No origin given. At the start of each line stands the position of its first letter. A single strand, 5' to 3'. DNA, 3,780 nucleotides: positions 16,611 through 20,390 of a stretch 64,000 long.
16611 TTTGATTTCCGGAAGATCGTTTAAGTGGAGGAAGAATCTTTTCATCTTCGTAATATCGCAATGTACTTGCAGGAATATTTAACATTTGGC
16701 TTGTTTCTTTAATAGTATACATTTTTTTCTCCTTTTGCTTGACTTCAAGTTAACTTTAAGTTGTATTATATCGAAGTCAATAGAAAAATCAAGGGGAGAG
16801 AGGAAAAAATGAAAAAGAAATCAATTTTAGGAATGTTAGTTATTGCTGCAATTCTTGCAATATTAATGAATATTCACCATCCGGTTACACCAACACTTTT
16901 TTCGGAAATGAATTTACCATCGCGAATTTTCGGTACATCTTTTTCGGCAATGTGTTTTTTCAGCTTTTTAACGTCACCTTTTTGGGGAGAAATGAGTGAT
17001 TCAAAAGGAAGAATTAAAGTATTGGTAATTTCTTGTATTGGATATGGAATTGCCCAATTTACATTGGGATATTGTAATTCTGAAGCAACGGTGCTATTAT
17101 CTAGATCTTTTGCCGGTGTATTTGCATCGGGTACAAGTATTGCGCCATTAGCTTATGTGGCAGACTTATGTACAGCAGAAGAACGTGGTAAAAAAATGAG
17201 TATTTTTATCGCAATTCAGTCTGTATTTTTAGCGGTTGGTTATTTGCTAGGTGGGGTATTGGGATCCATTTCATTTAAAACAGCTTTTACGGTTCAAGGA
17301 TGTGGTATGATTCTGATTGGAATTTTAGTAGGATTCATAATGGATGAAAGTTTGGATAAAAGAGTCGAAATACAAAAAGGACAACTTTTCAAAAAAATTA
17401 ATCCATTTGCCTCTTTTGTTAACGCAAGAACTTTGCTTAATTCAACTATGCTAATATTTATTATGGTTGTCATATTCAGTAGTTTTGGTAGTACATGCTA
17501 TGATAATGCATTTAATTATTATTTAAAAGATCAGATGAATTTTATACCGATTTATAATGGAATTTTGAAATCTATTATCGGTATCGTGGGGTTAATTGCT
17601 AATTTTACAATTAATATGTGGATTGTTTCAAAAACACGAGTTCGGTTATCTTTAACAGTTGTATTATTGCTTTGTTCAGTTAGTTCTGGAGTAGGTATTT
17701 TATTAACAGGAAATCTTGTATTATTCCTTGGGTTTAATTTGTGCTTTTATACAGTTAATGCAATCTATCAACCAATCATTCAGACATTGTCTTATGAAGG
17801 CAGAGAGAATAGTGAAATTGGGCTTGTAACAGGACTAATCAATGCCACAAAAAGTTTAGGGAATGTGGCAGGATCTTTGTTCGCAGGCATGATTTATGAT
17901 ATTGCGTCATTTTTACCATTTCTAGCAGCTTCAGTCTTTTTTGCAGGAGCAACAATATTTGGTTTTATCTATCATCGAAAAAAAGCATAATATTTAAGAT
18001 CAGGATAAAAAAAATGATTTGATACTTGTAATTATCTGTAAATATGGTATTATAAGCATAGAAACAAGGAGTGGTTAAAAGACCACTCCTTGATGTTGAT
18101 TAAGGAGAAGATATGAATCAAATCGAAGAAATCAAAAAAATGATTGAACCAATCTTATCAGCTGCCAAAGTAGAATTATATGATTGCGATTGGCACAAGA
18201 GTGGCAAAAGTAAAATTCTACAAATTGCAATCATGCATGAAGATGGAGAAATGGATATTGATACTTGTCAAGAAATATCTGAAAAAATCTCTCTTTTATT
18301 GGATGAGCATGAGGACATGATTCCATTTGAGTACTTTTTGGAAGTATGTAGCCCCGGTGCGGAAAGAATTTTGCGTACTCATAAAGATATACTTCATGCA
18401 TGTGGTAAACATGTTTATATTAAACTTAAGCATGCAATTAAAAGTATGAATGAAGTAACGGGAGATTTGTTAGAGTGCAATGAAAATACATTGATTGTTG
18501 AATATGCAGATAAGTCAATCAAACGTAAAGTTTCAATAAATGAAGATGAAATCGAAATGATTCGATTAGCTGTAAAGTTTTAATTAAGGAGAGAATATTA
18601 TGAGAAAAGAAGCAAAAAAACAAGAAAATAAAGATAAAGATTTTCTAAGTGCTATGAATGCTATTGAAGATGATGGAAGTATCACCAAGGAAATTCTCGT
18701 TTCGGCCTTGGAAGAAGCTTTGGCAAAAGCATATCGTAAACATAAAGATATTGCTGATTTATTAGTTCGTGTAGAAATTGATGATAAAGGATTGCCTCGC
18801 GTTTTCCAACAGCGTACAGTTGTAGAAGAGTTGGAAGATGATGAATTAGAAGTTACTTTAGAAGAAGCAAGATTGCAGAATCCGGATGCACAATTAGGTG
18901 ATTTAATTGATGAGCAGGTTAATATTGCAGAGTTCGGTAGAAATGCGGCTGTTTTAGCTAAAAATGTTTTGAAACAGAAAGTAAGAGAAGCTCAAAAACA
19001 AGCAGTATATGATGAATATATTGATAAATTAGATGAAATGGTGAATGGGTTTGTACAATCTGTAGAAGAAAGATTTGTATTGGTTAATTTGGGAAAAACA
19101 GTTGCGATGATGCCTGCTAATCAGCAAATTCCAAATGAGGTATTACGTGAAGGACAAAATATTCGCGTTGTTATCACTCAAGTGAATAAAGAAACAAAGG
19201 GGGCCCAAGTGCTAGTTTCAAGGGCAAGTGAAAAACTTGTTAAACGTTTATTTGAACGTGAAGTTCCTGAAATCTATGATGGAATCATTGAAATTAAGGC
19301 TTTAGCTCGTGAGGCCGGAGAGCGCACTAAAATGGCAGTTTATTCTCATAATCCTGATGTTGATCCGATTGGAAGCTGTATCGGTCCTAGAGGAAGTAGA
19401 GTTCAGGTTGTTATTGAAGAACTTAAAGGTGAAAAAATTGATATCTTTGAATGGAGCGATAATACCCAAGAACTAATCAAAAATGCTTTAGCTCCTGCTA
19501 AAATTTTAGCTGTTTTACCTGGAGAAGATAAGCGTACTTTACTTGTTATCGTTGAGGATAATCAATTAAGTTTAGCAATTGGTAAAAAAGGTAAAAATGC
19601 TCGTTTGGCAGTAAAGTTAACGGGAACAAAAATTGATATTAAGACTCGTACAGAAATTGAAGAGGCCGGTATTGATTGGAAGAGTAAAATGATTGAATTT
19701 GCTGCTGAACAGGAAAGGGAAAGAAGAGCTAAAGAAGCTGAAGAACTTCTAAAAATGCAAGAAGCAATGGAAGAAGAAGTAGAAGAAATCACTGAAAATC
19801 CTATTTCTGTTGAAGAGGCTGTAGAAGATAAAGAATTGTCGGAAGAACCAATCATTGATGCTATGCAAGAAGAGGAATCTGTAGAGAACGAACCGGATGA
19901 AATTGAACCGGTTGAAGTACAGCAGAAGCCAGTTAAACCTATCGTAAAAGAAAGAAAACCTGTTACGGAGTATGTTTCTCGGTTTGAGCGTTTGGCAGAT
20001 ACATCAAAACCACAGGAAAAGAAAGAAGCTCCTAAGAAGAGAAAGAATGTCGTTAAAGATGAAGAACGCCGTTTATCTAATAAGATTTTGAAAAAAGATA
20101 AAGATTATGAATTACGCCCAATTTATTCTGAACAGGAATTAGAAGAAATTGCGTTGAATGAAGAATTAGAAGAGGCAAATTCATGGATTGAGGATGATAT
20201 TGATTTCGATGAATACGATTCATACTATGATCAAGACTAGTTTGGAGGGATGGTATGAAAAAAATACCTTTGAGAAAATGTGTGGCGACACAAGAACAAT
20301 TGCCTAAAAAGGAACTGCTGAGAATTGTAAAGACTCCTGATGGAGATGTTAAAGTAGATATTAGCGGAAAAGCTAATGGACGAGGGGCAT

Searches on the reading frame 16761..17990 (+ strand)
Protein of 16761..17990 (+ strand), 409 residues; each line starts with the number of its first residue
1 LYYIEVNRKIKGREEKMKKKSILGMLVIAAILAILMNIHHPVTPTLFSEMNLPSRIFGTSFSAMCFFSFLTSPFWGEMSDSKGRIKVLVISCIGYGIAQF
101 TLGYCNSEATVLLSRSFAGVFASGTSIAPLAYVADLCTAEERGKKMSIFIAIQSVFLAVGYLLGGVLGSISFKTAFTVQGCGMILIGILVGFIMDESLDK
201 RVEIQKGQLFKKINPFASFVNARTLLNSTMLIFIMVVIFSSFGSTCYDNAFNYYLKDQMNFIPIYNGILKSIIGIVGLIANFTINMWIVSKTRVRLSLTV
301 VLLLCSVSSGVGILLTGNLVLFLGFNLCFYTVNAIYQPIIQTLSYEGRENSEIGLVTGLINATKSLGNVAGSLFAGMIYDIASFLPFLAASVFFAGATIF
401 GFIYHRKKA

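Call 54: search_protein_families(library=pfam, proteins=[window:16761-17990:+], max_evalue=0.00001)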
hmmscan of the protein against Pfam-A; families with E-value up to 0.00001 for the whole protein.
window:16761-17990:+ (409 aa): 1 family
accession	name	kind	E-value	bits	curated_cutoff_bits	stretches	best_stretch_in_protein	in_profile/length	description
PF07690.21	MFS_1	-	1.1e-34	120.3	33.4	1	26-371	2-346/347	Major Facilitator Superfamily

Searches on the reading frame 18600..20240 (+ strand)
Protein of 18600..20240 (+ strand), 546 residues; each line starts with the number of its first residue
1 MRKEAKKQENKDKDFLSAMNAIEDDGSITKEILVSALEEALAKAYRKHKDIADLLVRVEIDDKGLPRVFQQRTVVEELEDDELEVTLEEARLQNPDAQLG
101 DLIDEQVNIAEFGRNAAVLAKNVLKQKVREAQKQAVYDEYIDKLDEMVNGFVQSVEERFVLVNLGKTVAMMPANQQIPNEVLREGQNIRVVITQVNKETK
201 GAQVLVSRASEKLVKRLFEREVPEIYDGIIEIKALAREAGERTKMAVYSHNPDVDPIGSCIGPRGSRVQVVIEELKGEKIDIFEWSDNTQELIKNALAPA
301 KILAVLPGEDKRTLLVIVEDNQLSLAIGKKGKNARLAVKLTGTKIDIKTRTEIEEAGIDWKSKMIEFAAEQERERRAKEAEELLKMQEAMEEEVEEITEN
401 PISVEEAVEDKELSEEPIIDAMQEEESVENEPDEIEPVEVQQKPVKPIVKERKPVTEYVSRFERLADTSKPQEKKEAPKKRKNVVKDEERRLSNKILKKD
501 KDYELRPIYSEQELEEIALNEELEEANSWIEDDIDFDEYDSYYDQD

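Call 71: search_protein_families(library=pfam, proteins=[window:18600-20240:+], max_evalue=1e-8)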
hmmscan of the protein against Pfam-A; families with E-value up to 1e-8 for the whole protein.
window:18600-20240:+ (546 aa): 2 families
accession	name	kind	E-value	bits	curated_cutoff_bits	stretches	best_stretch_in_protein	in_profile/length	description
PF13184.12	KH_5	-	1e-30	106.1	27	1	239-305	1-67/69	NusA-like KH domain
PF08529.16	NusA_N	-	3.1e-30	105.3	23.8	1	14-134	1-119/119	NusA N-terminal domain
